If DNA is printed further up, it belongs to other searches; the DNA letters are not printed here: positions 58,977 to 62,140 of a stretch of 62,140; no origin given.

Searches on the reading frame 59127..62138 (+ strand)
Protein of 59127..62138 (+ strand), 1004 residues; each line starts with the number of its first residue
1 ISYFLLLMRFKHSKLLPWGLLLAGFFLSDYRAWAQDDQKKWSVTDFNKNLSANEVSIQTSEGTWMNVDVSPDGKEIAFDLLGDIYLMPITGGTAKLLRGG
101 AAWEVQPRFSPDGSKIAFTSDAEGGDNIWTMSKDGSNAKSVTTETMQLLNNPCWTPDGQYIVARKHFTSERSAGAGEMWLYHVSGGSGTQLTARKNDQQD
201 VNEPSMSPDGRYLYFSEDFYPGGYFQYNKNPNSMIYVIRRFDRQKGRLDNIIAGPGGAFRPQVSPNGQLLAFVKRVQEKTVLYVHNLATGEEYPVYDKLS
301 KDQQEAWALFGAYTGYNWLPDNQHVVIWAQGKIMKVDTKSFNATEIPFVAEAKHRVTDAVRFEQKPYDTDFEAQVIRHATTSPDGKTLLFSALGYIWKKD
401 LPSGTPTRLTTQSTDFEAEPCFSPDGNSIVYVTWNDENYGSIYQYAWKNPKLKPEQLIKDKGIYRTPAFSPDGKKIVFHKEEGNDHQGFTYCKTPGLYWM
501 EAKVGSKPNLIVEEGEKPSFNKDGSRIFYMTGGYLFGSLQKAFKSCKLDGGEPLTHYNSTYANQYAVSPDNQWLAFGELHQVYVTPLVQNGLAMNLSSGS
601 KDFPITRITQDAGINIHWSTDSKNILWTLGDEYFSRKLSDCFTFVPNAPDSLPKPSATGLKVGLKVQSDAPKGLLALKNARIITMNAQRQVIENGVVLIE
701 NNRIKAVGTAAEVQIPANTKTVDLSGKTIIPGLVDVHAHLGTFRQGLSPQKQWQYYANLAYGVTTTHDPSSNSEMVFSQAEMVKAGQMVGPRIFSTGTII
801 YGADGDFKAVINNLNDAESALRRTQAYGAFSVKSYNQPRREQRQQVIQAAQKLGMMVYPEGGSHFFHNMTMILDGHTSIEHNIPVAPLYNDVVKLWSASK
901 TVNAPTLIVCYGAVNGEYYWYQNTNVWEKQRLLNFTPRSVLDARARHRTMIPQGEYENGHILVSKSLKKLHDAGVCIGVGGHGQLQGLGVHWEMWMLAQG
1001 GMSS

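Call 70: search_protein_families(library=pfam, proteins=[window:59127-62138:+], max_evalue=0.001)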
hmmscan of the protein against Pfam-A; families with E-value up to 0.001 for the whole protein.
window:59127-62138:+ (1004 aa): 5 families
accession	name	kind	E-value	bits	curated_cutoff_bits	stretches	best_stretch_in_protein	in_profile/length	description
PF07676.18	PD40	-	1.5e-35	120.8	20.9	1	103-129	10-37/38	WD40-like Beta Propeller Repeat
PF00930.27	DPPIV_N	-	6.6e-13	48.5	22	0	383-436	2-64/354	Dipeptidyl peptidase IV (DPP IV) N-terminal region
PF25174.1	Beta-prop_THOC3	-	3.9e-07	29.8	305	0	108-215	53-146/272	THOC3 beta-propeller domain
PF07969.17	Amidohydro_3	-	7.1e-05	22.9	29.7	1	720-745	1-26/472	Amidohydrolase family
PF22643.2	NagA_N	-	7.9e-05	23.2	27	0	676-728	3-50/51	NagA composite domain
